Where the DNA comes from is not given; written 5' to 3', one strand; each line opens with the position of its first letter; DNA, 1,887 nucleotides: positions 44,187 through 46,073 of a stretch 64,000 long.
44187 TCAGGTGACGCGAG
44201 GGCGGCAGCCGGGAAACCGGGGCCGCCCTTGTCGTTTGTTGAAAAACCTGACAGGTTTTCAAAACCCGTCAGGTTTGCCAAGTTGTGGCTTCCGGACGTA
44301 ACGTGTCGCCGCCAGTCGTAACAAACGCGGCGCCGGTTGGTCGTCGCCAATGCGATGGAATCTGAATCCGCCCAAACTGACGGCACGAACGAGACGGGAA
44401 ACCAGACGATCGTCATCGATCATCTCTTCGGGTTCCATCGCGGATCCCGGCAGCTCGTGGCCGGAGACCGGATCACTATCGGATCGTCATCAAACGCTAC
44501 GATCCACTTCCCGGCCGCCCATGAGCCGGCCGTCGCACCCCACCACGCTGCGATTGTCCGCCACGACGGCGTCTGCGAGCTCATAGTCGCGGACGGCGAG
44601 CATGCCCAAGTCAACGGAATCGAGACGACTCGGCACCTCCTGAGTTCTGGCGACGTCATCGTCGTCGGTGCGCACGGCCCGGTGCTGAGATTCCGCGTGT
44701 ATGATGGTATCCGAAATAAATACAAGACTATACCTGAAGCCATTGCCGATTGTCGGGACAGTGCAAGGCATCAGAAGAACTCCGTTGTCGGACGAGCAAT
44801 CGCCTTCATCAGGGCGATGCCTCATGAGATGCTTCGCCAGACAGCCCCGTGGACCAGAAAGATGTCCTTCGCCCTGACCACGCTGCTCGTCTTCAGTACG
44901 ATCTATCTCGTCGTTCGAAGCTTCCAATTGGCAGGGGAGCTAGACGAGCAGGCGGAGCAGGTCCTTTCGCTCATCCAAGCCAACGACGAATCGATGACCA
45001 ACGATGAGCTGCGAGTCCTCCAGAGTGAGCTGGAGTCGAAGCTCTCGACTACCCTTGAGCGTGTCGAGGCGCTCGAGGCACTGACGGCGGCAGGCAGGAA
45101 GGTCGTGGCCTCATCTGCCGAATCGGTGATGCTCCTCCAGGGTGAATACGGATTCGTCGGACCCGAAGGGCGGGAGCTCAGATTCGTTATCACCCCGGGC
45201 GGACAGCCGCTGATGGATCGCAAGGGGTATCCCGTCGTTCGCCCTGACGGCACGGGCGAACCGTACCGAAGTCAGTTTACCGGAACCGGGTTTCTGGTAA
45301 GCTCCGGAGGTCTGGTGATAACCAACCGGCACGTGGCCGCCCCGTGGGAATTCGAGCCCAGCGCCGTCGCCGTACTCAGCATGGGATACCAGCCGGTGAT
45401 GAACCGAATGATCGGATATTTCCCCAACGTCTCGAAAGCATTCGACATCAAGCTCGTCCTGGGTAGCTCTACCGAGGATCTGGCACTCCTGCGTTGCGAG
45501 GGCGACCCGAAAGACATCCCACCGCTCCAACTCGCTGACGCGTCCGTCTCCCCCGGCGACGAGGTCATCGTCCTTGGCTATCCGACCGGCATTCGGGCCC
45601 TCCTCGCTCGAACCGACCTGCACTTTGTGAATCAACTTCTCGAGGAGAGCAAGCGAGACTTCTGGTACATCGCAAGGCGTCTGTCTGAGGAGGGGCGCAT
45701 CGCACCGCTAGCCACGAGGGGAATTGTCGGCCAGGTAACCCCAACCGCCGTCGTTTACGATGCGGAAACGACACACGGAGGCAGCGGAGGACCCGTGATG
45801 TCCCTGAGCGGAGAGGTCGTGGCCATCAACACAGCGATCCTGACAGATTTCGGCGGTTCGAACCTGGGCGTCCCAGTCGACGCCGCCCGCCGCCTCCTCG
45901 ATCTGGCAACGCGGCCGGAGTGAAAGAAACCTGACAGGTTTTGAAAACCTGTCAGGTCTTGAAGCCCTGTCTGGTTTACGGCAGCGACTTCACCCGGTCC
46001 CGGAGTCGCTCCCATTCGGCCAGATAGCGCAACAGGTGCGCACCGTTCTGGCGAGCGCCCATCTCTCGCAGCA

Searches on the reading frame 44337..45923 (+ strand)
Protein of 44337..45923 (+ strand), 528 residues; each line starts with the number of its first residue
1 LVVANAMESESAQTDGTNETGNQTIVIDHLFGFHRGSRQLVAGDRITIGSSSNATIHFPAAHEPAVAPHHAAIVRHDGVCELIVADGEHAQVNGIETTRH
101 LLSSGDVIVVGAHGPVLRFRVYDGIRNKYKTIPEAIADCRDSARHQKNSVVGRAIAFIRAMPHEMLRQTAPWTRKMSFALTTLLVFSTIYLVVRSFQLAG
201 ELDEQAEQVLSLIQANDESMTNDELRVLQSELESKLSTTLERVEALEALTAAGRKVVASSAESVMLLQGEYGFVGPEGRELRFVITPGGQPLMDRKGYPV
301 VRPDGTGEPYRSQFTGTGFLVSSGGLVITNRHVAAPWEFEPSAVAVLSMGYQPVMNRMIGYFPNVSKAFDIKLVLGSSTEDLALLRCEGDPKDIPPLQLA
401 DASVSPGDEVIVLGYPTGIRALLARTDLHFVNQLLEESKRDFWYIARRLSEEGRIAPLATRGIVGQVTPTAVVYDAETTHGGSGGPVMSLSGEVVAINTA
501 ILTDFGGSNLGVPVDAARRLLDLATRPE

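Call 12: search_protein_families(library=pfam, proteins=[window:44337-45923:+], max_evalue=0.0001)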
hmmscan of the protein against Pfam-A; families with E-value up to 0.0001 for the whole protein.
window:44337-45923:+ (528 aa): 3 families
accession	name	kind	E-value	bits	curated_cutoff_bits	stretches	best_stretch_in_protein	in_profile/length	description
PF13365.12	Trypsin_2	-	7.9e-21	75.7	27.6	1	316-497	1-144/144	Trypsin-like peptidase domain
PF00089.32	Trypsin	-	1.8e-09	38.2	20.6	1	313-507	24-204/220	Trypsin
PF00498.31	FHA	-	6.4e-06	26.9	20.7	1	46-111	1-67/67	FHA domain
